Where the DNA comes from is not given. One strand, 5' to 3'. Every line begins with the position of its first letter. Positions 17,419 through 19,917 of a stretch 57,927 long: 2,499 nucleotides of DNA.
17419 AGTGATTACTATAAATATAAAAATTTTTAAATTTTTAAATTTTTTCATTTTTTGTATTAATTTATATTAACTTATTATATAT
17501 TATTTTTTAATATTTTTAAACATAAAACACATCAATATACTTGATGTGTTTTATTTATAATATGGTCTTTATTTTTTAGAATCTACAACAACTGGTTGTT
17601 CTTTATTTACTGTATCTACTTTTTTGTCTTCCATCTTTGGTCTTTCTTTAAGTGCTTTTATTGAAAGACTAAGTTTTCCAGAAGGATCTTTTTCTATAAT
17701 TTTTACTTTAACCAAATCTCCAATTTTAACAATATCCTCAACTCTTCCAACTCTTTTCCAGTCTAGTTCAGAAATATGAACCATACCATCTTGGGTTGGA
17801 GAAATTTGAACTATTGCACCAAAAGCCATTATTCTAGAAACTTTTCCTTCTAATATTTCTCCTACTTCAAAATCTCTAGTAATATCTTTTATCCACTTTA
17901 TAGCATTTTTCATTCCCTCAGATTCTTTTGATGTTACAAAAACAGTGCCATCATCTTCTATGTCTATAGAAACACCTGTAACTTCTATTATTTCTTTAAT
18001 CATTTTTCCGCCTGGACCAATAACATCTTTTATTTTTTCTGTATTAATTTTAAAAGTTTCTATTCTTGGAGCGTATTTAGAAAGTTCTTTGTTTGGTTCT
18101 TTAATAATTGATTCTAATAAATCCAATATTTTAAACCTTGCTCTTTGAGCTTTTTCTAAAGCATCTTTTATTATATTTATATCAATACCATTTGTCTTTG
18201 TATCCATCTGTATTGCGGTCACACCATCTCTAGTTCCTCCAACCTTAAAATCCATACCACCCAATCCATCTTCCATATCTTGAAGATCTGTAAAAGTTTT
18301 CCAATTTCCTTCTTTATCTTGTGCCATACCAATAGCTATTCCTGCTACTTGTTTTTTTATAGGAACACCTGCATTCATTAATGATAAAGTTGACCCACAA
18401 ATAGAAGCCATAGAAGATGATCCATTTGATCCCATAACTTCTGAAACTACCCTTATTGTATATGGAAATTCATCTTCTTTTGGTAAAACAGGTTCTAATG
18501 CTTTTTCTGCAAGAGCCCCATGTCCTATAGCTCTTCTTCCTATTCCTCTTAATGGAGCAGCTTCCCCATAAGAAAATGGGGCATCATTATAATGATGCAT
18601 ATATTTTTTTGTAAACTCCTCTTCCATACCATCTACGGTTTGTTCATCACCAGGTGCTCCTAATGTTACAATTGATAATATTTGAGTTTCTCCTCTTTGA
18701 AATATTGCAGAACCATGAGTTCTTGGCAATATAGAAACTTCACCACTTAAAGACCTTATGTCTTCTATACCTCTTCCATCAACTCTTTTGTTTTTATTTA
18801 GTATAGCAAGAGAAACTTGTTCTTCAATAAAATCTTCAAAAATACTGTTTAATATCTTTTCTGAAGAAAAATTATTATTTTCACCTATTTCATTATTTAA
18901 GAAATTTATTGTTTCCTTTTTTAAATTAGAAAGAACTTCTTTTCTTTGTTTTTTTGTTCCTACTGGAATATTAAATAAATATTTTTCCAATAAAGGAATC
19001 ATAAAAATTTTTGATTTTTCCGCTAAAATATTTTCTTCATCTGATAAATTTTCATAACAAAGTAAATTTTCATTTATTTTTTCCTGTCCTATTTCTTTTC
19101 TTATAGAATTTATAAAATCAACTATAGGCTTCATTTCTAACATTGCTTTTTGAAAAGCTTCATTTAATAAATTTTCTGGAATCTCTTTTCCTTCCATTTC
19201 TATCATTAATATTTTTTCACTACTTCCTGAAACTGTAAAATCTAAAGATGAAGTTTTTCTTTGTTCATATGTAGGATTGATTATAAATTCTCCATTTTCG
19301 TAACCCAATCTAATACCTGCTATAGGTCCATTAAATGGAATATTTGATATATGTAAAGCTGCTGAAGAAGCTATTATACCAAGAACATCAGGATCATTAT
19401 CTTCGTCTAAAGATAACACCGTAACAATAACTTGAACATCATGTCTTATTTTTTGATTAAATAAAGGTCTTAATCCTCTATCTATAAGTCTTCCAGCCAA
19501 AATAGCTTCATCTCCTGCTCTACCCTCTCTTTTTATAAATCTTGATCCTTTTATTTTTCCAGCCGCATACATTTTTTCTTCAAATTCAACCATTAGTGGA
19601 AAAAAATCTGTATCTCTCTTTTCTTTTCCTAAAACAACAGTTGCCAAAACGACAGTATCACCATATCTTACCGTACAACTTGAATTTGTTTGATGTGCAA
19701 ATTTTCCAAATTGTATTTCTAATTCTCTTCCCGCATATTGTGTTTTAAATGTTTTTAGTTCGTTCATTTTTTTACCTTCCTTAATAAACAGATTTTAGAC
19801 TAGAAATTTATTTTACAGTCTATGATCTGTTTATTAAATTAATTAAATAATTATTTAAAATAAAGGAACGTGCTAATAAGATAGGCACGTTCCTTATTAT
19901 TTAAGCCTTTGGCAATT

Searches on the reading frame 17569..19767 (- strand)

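Call 26: search_protein_families(library=pfam, proteins=[window:17569-19767:-], max_evalue=0.001)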
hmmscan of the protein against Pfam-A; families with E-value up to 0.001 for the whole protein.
window:17569-19767:- (732 aa): 5 families
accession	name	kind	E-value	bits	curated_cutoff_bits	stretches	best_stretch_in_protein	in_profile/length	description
PF01138.27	RNase_PH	-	1.5e-52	177.9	25.5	2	13-144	2-130/130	3' exoribonuclease family, domain 1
PF00575.29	S1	-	1.6e-17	64.1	22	1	633-704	2-74/74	S1 RNA binding domain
PF03725.20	RNase_PH_C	-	7.1e-17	61.6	20.8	1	147-208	1-64/67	3' exoribonuclease family, domain 2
PF00013.35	KH_1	-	9.9e-11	41.7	21.5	1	570-627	2-65/66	KH domain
PF03726.19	PNPase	-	5.3e-05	24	24.6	1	270-332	21-80/81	Polyribonucleotide nucleotidyltransferase, RNA binding domain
